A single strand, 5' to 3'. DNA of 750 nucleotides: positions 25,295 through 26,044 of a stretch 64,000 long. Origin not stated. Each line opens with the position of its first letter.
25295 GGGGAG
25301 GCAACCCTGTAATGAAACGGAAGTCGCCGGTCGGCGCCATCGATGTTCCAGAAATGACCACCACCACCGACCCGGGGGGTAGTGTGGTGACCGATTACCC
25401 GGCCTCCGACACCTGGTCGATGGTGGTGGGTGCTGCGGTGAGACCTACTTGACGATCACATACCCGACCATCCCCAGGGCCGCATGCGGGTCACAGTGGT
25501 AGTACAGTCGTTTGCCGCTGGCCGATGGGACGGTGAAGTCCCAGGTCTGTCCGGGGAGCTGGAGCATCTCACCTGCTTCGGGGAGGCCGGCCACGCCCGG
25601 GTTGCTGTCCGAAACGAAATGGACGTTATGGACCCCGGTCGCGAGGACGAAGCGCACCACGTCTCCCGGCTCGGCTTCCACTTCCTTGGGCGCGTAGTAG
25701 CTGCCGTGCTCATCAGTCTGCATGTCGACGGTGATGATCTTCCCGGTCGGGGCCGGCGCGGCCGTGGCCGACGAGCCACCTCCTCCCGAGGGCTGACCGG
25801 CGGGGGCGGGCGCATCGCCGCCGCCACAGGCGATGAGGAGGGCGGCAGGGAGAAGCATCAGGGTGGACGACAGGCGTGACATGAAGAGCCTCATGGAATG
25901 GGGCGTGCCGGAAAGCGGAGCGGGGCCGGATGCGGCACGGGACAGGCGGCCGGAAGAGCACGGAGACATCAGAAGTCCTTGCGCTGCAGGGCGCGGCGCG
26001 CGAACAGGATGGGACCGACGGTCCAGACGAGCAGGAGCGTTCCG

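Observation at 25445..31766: Minimal clade-II nos cluster without nosR/X, nosG/H or cytochrome c, ending in a cupredoxin lipoprotein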

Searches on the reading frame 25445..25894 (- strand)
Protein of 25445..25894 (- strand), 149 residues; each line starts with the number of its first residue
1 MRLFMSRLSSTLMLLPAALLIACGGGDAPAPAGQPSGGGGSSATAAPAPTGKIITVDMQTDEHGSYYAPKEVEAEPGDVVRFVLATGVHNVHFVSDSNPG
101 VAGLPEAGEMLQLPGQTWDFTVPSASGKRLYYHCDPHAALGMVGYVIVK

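Call 7: search_protein_families(library=pfam, proteins=[window:25445-25894:-], max_evalue=0.01)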
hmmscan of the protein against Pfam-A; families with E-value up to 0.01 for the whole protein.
window:25445-25894:- (149 aa): 1 family
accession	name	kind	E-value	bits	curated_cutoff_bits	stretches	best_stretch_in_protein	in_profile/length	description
PF00127.26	Copper-bind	-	3.1e-11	44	21.2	1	56-149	3-99/99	Copper binding proteins, plastocyanin/azurin family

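Call 8: search_protein_families(library=ncbifam, proteins=[window:25445-25894:-], max_evalue=0.01)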
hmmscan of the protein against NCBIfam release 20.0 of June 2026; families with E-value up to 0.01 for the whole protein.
window:25445-25894:- (149 aa): 4 families
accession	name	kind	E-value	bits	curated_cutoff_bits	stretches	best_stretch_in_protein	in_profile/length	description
TIGR02656.1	cyanin_plasto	equivalog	3.5e-13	49.8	87.85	1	54-149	1-99/99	plastocyanin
TIGR02375.1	pseudoazurin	equivalog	3.7e-06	26.7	109.85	1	67-148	12-86/116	pseudoazurin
TIGR03102.1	halo_cynanin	subfamily_domain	2.8e-05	24.1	93.8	1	54-149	26-115/115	halocyanin domain-containing protein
NF051440.1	CuResCopIPSEAE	equivalog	0.0018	18.1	280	0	40-92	31-77/180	copper-resistant cuproprotein CopI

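Call 47: find_homologous_proteins(query=window:25445-25894:-, max_evalue=0.001)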
Query window:25445-25894:- (149 aa): 1088 proteins with E <= 0.001 among 1846 candidates; the best 120 are listed.
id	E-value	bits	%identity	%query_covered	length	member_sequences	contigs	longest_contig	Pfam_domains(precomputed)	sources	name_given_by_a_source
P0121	4.3e-91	321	100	97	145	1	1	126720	PF00127.27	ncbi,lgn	-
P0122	1.9e-69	250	78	97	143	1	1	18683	PF00127.27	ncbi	-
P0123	3.0e-51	191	64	97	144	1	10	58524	PF00127.27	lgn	-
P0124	8.6e-49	183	59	99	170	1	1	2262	PF00127.27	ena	-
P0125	3.3e-47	178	58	97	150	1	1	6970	PF00127.27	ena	-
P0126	6.9e-47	177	61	83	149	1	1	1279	PF00127.27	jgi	jgi:plastocyanin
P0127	1.8e-46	176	60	85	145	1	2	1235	PF00127.27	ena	-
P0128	1.4e-45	173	58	85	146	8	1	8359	PF00127.27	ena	-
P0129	1.7e-45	173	60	87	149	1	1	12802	PF00127.27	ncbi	-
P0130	1.9e-45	173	62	88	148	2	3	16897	PF00127.27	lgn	-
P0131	4.6e-45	171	53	100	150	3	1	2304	PF00127.27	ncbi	-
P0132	9.6e-45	170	59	90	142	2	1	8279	PF00127.27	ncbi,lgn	-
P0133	1.0e-44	170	57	95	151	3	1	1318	PF00127.27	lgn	-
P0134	2.5e-44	169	66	68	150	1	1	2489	PF00127.27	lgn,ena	-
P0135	4.9e-44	168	62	77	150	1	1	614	PF00127.27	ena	-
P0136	6.7e-44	168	58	97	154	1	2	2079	PF00127.27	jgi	jgi:plastocyanin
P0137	1.2e-43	167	60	84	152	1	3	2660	PF00127.27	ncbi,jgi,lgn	-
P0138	3.5e-43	165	55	95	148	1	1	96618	PF00127.27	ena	-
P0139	3.9e-43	165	61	85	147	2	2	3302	PF00127.27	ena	-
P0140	2.2e-42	163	65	66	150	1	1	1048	PF00127.27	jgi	jgi:plastocyanin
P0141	3.2e-42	162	54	97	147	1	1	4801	PF00127.27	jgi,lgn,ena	-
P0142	7.2e-42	161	60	88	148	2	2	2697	PF00127.27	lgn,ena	-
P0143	9.2e-42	161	54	97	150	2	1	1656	PF00127.27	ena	-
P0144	9.7e-42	160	54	91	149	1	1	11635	PF00127.27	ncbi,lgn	-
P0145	1.0e-41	160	54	97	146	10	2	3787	PF00127.27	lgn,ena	-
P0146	1.5e-41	160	56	97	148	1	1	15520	PF00127.27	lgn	-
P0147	1.7e-41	160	59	83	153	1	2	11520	PF00127.27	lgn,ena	-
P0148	3.5e-41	159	55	97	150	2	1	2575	PF00127.27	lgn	-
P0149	5.0e-41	158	54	97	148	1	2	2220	PF00127.27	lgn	-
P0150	5.1e-41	158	54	92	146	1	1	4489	PF00127.27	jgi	jgi:plastocyanin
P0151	6.2e-41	158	55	85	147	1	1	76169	PF00127.27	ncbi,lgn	ncbi:MAG: plastocyanin/azurin family copper-binding protein [Gemmatimonadaceae bacterium]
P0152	6.7e-41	158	54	99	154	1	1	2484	PF00127.27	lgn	-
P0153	7.5e-41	158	51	97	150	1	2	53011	PF00127.27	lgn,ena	-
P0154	8.9e-41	157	54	97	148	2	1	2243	PF00127.27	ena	-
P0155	9.7e-41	157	54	97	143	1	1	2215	PF00127.27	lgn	-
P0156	1.3e-40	157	56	85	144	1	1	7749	PF00127.27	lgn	-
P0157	1.4e-40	157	66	64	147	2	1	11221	PF00127.27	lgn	-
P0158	1.6e-40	157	62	67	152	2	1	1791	PF00127.27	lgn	-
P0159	1.6e-40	157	57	85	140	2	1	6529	PF00127.27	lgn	-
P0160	1.6e-40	157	56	93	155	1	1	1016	PF00127.27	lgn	-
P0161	2.0e-40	156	54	97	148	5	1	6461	PF00127.27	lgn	-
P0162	2.0e-40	156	54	97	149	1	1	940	PF00127.27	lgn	-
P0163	2.4e-40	156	49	99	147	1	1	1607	PF00127.27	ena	-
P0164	2.5e-40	156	55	97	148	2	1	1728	PF00127.27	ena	-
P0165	2.6e-40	156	55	97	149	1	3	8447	PF00127.27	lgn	-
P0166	2.7e-40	156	61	65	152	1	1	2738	PF00127.27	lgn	-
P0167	2.8e-40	156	54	97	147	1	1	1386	PF00127.27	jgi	jgi:plastocyanin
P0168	2.9e-40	156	60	67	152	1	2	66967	PF00127.27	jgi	jgi:plastocyanin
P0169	3.3e-40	156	56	84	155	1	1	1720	PF00127.27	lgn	-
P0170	4.7e-40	155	66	70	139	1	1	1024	PF00127.27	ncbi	-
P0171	5.8e-40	155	51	97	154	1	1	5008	PF00127.27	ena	-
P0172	6.2e-40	155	59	77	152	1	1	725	PF00127.27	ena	-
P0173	6.8e-40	154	58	68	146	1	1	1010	PF00127.27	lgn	-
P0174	9.1e-40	154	57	87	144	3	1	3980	PF00127.27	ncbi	-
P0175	1.0e-39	154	63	68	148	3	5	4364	PF00127.27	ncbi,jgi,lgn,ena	-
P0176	1.1e-39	154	53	97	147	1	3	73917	PF00127.27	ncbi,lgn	-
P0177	1.1e-39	154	55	87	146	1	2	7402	PF00127.27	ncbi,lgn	ncbi:MAG: plastocyanin/azurin family copper-binding protein [Gemmatimonadales bacterium]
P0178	1.1e-39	154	55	92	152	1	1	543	PF00127.27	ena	-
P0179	1.3e-39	154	54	100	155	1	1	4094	PF00127.27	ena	-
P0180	1.4e-39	154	50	96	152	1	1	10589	PF00127.27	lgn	-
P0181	1.8e-39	153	56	88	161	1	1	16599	PF00127.27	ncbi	ncbi:MAG: plastocyanin/azurin family copper-binding protein [Gemmatimonadota bacterium]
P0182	2.1e-39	153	52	97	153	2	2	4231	PF00127.27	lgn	-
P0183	2.6e-39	153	62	67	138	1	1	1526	PF00127.27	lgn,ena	-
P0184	2.7e-39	153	59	87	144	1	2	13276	PF00127.27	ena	-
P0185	2.8e-39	153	55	68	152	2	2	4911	PF00127.27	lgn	-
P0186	2.9e-39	152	51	95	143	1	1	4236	PF00127.27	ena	-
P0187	2.9e-39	152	62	68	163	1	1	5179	PF00127.27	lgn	-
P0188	3.1e-39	152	50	99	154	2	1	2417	PF00127.27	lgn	-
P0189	6.4e-39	151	52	97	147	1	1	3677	PF00127.27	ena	-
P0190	7.0e-39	151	59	79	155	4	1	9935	PF00127.27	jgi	jgi:plastocyanin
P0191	7.5e-39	151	58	79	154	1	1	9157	PF00127.27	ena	-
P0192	7.6e-39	151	56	83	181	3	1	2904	PF00127.27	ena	-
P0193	8.1e-39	151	53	89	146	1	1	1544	PF00127.27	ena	-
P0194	8.2e-39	151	54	97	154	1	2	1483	PF00127.27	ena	-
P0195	8.5e-39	151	54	92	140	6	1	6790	PF00127.27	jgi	jgi:plastocyanin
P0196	8.5e-39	151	50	97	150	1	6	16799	PF00127.27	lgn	-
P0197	9.5e-39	151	54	89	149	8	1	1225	PF00127.27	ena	-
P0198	9.5e-39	151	55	84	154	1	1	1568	PF00127.27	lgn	-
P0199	1.1e-38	151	50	95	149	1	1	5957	PF00127.27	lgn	-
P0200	1.3e-38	150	61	68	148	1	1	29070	PF00127.27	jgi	-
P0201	1.3e-38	150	55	93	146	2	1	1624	PF00127.27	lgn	-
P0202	1.7e-38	150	59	69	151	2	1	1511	PF00127.27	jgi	jgi:plastocyanin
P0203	1.7e-38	150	53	97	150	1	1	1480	PF00127.27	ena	-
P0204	1.9e-38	150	52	99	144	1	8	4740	PF00127.27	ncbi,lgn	-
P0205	2.4e-38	149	49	97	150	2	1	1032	PF00127.27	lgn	-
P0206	2.4e-38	149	53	92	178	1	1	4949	PF00127.27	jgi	jgi:plastocyanin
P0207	2.9e-38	149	50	97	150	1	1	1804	PF00127.27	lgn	-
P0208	2.9e-38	149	63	68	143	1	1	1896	PF00127.27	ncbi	-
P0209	3.0e-38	149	55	85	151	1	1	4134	PF00127.27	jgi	jgi:plastocyanin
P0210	3.0e-38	149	52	99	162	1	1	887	PF00127.27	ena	-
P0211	3.4e-38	149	52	97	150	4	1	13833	PF00127.27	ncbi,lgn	ncbi:MAG: plastocyanin/azurin family copper-binding protein [Gemmatimonadales bacterium]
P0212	3.8e-38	149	59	68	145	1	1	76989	PF00127.27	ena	-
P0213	4.2e-38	149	51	100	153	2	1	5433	PF00127.27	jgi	jgi:plastocyanin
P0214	4.3e-38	149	58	77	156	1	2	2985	PF00127.27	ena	-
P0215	4.7e-38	149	60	69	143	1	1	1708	PF00127.27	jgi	jgi:plastocyanin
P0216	4.8e-38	149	53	85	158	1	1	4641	PF00127.27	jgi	jgi:plastocyanin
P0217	4.9e-38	148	52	97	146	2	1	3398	PF00127.27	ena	-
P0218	5.2e-38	148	53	84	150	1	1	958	PF00127.27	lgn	-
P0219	5.4e-38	148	60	72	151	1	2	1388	PF00127.27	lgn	-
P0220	5.5e-38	148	58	85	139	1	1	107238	PF00127.27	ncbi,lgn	-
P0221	6.3e-38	148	56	77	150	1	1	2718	PF00127.27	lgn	-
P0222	6.6e-38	148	50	97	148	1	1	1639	PF00127.27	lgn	-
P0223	6.8e-38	148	53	95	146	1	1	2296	PF00127.27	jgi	-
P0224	7.4e-38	148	51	93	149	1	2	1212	PF00127.27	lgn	-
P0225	7.4e-38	148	59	66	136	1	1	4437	PF00127.27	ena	-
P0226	7.6e-38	148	54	91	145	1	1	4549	PF00127.27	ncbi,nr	ncbi:MAG TPA: plastocyanin/azurin family copper-binding protein [Gemmatimonadaceae bacterium]|nr:pla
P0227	8.1e-38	148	53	87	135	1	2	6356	PF00127.27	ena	-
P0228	9.0e-38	148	52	85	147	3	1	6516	PF00127.27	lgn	-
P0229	9.4e-38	148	56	67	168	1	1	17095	PF00127.27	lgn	-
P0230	9.7e-38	148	62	66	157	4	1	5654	PF00127.27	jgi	jgi:plastocyanin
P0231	9.9e-38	147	56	89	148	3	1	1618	PF00127.27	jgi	jgi:plastocyanin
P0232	1.1e-37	147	55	91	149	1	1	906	PF00127.27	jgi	jgi:plastocyanin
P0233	1.1e-37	147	53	87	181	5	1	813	PF00127.27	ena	-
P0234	1.3e-37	147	52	85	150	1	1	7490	PF00127.27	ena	-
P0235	1.3e-37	147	57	77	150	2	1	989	PF00127.27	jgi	jgi:plastocyanin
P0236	1.4e-37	147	53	95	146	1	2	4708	PF00127.27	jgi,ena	-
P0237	1.5e-37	147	51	97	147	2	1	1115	PF00127.27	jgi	jgi:plastocyanin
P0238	1.7e-37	147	50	96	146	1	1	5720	PF00127.27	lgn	-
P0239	1.7e-37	147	52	95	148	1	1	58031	PF00127.27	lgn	-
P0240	1.8e-37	147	56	87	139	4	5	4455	PF00127.27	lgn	-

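Call 60: search_solved_structures(query=window:25445-25882:-, max_evalue=0.01, show_alignments=2)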
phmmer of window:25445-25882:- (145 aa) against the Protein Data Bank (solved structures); distinct sequences matched with E-value up to 0.01: 49.
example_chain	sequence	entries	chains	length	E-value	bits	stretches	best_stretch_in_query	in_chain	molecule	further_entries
7zqe_M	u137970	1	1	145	5.4e-09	39.6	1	46-144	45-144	Plastocyanin, chloroplastic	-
2plt_A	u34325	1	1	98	6.1e-09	39.4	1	51-144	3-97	PLASTOCYANIN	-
1b3i_A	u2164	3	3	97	7.4e-08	35.9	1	50-144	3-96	PROTEIN (PLASTOCYANIN) | Plastocyanin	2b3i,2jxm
2gim_A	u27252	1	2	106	1.7e-07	34.7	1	51-144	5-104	Plastocyanin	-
1fa4_A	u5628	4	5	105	1.7e-07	34.7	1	51-144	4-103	PLASTOCYANIN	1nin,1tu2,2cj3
3bqv_A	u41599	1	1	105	4.4e-07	33.4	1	50-144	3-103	Plastocyanin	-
3cvb_A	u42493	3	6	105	1.4e-06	31.7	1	50-144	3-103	Plastocyanin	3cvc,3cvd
2w88_A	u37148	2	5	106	1.4e-06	31.7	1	50-144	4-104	PLASTOCYANIN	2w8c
1baw_A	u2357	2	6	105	1.5e-06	31.6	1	50-144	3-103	PLASTOCYANIN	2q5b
4r0o_A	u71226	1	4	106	2e-06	31.2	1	50-144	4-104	Plastocyanin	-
6yez_P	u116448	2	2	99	2.8e-06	30.7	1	57-144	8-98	Plastocyanin, chloroplastic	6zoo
1plc_A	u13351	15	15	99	8e-06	29.3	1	55-144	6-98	PLASTOCYANIN | Plastocyanin A | Plastocyanin A, chloroplastic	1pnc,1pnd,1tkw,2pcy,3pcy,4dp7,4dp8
1pcs_A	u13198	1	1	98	1.2e-05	28.7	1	51-144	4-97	PLASTOCYANIN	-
1bxu_A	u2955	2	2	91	1.6e-05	28.3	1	50-144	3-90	PLASTOCYANIN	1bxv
9pcy_A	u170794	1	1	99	1.8e-05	28.1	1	61-144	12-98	PLASTOCYANIN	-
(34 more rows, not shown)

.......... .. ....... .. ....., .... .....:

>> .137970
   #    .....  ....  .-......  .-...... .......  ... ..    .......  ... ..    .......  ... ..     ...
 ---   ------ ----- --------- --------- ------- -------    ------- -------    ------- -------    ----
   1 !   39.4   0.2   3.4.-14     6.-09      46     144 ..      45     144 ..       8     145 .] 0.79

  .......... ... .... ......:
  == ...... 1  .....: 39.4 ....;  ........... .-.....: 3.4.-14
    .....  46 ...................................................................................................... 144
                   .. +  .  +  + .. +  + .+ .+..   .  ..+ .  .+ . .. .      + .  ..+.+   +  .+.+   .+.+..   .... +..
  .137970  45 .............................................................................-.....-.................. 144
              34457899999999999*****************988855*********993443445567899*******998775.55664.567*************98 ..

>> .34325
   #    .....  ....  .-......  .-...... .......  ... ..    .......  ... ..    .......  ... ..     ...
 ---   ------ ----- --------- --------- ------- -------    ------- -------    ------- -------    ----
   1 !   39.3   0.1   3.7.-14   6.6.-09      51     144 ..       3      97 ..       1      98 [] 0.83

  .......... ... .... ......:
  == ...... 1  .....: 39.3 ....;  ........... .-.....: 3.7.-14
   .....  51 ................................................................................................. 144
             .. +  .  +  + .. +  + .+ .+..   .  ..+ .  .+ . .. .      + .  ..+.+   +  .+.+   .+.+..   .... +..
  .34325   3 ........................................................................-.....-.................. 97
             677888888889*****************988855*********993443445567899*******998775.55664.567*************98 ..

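Call 63: find_encoding_contigs(protein=P0138, flank=8000, max_places=2)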
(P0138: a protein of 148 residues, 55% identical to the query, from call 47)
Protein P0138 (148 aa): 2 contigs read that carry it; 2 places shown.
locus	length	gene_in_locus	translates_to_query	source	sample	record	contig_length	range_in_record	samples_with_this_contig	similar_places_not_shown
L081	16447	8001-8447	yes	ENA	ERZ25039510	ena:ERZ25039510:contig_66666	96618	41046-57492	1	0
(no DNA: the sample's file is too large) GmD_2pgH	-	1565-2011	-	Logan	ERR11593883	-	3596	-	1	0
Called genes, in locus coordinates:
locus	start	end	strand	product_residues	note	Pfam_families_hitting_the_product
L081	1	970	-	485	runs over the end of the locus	PF01082:Cu2_monooxygen (weak)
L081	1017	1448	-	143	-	PF02082:Rrf2, PF12802:MarR_2 (weak)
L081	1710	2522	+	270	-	-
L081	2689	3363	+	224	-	PF18764:nos_propeller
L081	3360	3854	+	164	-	-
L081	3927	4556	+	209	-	-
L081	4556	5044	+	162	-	PF05573:NosL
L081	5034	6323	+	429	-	PF07602:DUF1565 (faint), PF13229:Beta_helix, PF05048:NosD, PF13229:Beta_helix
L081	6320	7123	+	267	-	PF00005:ABC_tran, PF13304:AAA_21 (weak)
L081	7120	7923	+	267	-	PF12679:ABC2_membrane_2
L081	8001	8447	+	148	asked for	PF00127:Copper-bind (weak)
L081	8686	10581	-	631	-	PF00069:Pkinase, PF07714:PK_Tyr_Ser-Thr, PF01636:APH (faint)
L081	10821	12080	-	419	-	-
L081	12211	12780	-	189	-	PF00583:Acetyltransf_1 (weak)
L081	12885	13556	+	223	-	PF00440:TetR_N, PF16925:TetR_C_13, PF21993:TetR_C_13_2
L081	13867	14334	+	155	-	PF08281:Sigma70_r4_2, PF04545:Sigma70_r4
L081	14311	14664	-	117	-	-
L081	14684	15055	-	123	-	-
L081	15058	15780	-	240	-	PF07336:ABATE, PF11706:zf-CGNR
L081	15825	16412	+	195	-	PF01931:NTPase_I-T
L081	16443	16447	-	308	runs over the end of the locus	PF00582:Usp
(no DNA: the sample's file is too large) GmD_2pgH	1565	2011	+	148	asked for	PF00127:Copper-bind (weak)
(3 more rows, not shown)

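Call 64: find_encoding_contigs(protein=P0220, flank=8000, max_places=2)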
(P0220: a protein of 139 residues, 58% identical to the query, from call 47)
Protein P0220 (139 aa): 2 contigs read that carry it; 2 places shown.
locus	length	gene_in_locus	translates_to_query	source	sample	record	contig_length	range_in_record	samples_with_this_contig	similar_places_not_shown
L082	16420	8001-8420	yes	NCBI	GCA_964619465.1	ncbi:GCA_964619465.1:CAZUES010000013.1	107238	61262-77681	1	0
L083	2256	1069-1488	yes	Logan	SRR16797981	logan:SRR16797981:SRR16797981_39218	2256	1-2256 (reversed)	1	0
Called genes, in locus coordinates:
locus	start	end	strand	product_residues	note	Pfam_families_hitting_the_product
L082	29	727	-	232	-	PF00027:cNMP_binding, PF13545:HTH_Crp_2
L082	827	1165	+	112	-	PF07883:Cupin_2 (weak)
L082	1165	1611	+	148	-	PF00115:COX1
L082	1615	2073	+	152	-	PF00115:COX1 (weak)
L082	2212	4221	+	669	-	PF18764:nos_propeller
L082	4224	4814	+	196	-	-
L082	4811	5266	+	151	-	PF05573:NosL (weak)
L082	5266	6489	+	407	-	PF07602:DUF1565 (faint), PF13229:Beta_helix, PF05048:NosD, PF13229:Beta_helix (weak)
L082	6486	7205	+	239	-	PF00005:ABC_tran, PF13304:AAA_21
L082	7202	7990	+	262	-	PF12679:ABC2_membrane_2 (weak)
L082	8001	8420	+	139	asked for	PF00127:Copper-bind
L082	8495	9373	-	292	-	PF13354:Beta-lactamase2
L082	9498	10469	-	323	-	PF00248:Aldo_ket_red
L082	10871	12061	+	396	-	PF12006:DUF3500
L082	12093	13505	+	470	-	PF02812:ELFV_dehydrog_N, PF00208:ELFV_dehydrog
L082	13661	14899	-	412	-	PF00578:AhpC-TSA, PF08534:Redoxin, PF13905:Thioredoxin_8 (weak)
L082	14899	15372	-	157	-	PF11412:DsbD_N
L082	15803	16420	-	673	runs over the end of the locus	PF02368:Big_2 (weak)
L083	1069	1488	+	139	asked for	PF00127:Copper-bind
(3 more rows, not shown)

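Call 65: find_encoding_contigs(protein=P0212, flank=8000, max_places=2)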
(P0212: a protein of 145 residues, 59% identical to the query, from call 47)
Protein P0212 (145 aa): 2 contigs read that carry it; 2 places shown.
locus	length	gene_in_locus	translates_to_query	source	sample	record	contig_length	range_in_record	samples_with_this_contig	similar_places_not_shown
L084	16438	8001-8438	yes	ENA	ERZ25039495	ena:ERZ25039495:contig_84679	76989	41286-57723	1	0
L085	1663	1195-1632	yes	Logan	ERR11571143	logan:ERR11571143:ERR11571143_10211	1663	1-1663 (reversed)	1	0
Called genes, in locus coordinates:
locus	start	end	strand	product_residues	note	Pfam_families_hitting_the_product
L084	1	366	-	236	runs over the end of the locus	PF25213:HVO_A0261_N (faint), PF00027:cNMP_binding, PF13545:HTH_Crp_2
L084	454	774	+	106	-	PF07883:Cupin_2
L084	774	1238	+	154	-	PF00115:COX1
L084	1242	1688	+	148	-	PF00115:COX1 (weak)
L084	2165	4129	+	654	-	PF18764:nos_propeller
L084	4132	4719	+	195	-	-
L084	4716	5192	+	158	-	PF05573:NosL (weak)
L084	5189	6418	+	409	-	PF13229:Beta_helix, PF05048:NosD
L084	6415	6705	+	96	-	PF00005:ABC_tran, PF13304:AAA_21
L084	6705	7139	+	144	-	PF00005:ABC_tran (weak), PF13304:AAA_21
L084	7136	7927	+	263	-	PF12679:ABC2_membrane_2 (weak)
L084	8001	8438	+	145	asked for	PF00127:Copper-bind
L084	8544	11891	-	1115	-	PF17802:SpaA (faint), PF01833:TIG, PF13620:CarboxypepD_reg, PF13715:CarbopepD_reg_2 (weak), PF22904:NOMO1-like_2nd (faint), PF13620:CarboxypepD_reg, PF17210:SdrD_B (weak)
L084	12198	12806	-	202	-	PF02518:HATPase_c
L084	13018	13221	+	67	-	-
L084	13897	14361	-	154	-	PF25601:AAA_lid_14, PF02954:HTH_8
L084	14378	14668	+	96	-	-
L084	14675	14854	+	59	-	-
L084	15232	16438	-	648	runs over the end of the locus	PF26550:Tricorn_2nd (faint), PF25174:Beta-prop_THOC3 (faint), PF07676:PD40 (faint), PF26549:Tricorn_N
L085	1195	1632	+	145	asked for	PF00127:Copper-bind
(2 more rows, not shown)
